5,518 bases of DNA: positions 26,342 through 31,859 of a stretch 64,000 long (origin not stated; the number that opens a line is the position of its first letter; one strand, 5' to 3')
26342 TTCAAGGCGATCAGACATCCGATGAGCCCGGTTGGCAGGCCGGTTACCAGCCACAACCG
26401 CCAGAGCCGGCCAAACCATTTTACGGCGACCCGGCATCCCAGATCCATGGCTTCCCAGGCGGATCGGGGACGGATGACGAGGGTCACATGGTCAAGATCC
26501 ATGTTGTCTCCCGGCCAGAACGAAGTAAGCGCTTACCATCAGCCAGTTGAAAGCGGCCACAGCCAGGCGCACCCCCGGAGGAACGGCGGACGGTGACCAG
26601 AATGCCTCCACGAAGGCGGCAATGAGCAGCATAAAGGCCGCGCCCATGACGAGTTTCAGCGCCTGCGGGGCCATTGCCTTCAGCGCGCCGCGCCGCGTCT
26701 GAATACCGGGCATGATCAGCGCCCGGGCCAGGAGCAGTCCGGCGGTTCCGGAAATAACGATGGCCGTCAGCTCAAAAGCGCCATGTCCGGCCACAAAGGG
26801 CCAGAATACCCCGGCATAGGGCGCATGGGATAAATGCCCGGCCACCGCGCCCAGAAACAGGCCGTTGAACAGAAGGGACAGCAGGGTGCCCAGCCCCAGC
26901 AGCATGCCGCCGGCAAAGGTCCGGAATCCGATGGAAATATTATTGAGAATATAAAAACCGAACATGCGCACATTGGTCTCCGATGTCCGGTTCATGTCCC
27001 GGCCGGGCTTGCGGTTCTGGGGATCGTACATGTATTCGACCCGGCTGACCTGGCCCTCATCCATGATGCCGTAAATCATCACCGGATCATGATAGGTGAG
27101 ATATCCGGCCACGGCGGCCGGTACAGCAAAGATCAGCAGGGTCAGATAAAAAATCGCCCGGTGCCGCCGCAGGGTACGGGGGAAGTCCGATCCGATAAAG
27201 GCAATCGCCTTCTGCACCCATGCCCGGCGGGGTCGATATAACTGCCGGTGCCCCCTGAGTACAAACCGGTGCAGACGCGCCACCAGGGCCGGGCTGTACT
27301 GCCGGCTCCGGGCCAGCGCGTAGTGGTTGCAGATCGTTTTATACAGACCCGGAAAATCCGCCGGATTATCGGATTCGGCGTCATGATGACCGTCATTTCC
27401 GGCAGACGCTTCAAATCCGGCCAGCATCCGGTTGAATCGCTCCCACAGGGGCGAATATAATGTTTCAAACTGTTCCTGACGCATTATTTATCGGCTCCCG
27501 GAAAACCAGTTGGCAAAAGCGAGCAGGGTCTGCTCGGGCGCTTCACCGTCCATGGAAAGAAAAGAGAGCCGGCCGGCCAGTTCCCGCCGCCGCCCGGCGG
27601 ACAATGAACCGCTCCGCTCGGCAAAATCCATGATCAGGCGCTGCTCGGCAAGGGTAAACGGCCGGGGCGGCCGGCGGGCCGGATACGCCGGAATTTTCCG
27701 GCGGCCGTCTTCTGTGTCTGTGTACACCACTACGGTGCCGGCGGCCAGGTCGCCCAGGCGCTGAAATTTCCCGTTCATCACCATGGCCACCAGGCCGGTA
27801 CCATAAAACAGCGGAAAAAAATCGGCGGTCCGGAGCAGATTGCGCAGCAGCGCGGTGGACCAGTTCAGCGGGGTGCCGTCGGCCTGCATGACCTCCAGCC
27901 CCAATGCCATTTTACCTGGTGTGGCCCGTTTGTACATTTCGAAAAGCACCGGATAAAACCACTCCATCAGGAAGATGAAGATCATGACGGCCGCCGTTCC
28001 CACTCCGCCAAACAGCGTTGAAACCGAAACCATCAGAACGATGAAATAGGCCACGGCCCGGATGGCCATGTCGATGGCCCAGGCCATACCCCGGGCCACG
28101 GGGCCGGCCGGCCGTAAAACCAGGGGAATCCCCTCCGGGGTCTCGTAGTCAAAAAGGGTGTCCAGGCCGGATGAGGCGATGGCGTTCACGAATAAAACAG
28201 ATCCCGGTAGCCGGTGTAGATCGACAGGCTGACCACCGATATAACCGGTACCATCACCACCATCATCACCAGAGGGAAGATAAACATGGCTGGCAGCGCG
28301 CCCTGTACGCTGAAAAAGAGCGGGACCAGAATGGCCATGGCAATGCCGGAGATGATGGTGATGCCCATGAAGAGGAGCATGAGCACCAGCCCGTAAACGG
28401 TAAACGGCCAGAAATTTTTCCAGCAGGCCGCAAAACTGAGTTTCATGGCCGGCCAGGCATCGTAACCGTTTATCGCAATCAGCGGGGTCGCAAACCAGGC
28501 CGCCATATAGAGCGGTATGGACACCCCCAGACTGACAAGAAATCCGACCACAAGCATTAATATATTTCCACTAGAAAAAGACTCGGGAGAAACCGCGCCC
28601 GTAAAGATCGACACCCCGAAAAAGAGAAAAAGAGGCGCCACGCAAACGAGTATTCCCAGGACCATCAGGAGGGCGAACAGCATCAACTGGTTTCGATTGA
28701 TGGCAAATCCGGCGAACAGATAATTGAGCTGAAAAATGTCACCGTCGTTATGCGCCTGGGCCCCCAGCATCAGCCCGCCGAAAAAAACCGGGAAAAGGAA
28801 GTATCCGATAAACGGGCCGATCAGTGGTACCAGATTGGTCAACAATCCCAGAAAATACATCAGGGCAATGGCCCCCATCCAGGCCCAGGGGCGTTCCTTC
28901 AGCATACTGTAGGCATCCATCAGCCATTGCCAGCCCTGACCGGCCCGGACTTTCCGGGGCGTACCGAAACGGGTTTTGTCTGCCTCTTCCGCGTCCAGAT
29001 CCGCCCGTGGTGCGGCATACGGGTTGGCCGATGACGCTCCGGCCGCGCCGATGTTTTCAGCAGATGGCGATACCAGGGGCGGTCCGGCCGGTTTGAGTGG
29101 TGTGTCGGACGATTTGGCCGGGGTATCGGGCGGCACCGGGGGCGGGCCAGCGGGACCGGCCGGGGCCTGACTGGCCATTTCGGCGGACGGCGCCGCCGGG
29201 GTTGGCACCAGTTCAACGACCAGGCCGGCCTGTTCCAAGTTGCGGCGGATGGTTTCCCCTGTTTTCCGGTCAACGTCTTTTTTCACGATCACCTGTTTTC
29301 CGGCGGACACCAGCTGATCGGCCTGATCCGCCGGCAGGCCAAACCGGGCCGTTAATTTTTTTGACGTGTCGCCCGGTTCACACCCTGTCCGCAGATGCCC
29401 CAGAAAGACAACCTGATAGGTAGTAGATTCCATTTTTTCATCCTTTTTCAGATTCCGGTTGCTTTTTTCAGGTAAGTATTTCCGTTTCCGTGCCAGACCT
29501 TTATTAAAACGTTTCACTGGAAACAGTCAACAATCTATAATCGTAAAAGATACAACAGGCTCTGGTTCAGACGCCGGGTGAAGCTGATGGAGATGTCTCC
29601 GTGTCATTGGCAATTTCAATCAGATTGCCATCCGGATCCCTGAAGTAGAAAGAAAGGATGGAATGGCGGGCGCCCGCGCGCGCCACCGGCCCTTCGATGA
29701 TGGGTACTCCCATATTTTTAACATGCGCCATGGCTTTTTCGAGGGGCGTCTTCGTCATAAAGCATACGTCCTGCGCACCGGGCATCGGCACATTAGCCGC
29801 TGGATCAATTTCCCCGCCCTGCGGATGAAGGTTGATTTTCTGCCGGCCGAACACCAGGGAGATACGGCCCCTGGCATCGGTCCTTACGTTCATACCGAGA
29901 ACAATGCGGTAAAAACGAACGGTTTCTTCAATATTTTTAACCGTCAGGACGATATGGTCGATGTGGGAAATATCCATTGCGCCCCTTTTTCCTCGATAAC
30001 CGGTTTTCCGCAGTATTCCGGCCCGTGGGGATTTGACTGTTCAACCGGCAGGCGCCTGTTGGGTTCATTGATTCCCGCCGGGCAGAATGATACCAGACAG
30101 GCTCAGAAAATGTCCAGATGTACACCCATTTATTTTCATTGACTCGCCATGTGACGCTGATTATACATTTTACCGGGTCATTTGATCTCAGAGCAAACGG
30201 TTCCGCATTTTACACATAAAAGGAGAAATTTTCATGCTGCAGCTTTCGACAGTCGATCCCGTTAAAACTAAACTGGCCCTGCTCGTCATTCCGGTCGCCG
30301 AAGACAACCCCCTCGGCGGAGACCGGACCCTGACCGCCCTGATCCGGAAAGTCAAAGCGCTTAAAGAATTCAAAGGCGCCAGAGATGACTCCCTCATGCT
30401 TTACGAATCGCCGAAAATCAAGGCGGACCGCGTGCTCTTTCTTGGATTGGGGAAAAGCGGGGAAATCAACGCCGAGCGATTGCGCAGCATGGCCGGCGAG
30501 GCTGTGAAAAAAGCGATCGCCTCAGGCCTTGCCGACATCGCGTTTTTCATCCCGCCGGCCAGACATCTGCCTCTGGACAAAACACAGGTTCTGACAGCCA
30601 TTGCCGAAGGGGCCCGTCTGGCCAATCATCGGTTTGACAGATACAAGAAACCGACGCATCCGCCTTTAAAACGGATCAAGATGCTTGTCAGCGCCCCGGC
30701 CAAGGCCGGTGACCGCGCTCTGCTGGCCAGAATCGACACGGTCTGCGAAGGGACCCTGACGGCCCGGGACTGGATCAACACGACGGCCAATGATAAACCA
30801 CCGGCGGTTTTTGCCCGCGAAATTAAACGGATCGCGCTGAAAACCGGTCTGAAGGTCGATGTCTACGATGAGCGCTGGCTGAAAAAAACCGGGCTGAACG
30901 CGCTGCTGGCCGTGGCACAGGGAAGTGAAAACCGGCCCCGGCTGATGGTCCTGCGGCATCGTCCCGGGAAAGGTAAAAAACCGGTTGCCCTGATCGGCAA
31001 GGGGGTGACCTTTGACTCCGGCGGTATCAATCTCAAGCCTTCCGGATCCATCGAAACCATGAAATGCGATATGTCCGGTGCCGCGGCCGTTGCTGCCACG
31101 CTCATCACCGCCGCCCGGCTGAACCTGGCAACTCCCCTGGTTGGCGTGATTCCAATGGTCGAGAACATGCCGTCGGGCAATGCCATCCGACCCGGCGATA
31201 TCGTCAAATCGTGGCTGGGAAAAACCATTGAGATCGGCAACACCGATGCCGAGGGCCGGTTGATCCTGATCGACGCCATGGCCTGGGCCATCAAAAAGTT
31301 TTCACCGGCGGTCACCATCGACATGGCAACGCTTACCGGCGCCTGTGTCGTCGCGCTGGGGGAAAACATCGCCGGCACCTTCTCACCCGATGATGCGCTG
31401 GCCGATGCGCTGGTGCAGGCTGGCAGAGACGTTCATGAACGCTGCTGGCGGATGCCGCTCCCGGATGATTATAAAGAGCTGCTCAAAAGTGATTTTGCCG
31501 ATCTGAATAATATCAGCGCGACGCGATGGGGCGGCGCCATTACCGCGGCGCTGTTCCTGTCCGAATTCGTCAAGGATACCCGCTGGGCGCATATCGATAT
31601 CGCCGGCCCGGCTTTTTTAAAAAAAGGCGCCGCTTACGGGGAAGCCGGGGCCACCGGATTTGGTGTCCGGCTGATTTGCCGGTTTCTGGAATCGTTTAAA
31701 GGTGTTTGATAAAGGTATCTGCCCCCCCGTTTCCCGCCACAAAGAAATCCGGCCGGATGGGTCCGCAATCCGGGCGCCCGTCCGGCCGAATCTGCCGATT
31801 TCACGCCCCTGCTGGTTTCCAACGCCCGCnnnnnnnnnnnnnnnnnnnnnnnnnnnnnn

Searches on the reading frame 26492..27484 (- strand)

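Call 38: search_protein_families(library=pfam, proteins=[window:26492-27484:-], max_evalue=0.00001)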
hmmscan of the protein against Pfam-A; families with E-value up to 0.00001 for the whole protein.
window:26492-27484:- (330 aa): 1 family
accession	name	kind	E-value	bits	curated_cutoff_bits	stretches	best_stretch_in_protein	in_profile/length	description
PF01944.22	SpoIIM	-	3.8e-36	124.9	26.9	1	117-298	2-163/163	Stage II sporulation protein M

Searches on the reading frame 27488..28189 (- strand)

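Call 38: search_protein_families(library=pfam, proteins=[window:27488-28189:-], max_evalue=0.00001)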
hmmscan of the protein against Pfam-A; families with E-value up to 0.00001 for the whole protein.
window:27488-28189:- (233 aa): 1 family
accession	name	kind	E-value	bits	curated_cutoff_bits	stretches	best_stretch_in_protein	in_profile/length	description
PF06271.18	RDD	-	3.4e-20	73.2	24.1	1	27-151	1-137/137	RDD family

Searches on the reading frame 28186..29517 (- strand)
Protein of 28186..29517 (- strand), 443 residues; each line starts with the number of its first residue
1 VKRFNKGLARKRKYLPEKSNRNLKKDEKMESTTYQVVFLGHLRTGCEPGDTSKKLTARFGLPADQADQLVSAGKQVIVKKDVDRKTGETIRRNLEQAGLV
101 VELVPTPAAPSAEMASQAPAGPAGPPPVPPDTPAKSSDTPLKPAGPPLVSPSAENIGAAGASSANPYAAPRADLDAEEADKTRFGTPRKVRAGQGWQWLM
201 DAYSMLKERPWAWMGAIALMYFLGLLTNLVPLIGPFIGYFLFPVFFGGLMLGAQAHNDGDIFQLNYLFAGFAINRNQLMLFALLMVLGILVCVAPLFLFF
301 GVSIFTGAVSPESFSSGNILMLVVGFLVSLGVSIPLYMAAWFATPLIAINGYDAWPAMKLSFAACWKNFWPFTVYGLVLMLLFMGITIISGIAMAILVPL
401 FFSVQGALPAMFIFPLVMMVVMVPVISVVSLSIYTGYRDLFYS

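Call 38: search_protein_families(library=pfam, proteins=[window:28186-29517:-], max_evalue=0.00001)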
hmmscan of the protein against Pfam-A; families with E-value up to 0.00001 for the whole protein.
window:28186-29517:- (443 aa): 1 family
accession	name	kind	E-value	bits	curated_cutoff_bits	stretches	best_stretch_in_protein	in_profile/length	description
PF25231.1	DUF7847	-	4.7e-07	29.8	28.7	1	199-442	7-250/252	Domain of unknown function (DUF7847)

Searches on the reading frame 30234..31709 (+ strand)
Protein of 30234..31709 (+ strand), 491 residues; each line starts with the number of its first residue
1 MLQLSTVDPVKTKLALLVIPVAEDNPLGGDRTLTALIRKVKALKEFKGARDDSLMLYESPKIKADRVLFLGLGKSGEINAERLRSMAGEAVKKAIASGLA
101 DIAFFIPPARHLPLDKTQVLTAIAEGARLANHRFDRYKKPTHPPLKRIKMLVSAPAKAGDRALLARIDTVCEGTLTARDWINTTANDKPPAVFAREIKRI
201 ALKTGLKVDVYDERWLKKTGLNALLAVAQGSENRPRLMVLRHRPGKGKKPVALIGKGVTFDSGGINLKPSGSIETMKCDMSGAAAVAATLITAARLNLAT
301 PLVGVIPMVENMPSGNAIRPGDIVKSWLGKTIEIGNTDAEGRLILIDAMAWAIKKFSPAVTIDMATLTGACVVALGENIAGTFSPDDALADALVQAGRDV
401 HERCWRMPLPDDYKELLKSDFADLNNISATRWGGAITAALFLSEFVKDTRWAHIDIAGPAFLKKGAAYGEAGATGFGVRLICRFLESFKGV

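Call 38: search_protein_families(library=pfam, proteins=[window:30234-31709:+], max_evalue=0.00001)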
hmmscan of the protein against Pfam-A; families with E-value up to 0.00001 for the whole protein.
window:30234-31709:+ (491 aa): 2 families
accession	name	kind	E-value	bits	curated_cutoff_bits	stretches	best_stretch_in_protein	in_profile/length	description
PF00883.26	Peptidase_M17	-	1.7e-119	399.1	25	1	176-481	2-309/310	Cytosol aminopeptidase family, catalytic domain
PF02789.23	Peptidase_M17_N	-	3.3e-23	82.4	23.4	1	30-139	18-127/129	Cytosol aminopeptidase family, N-terminal domain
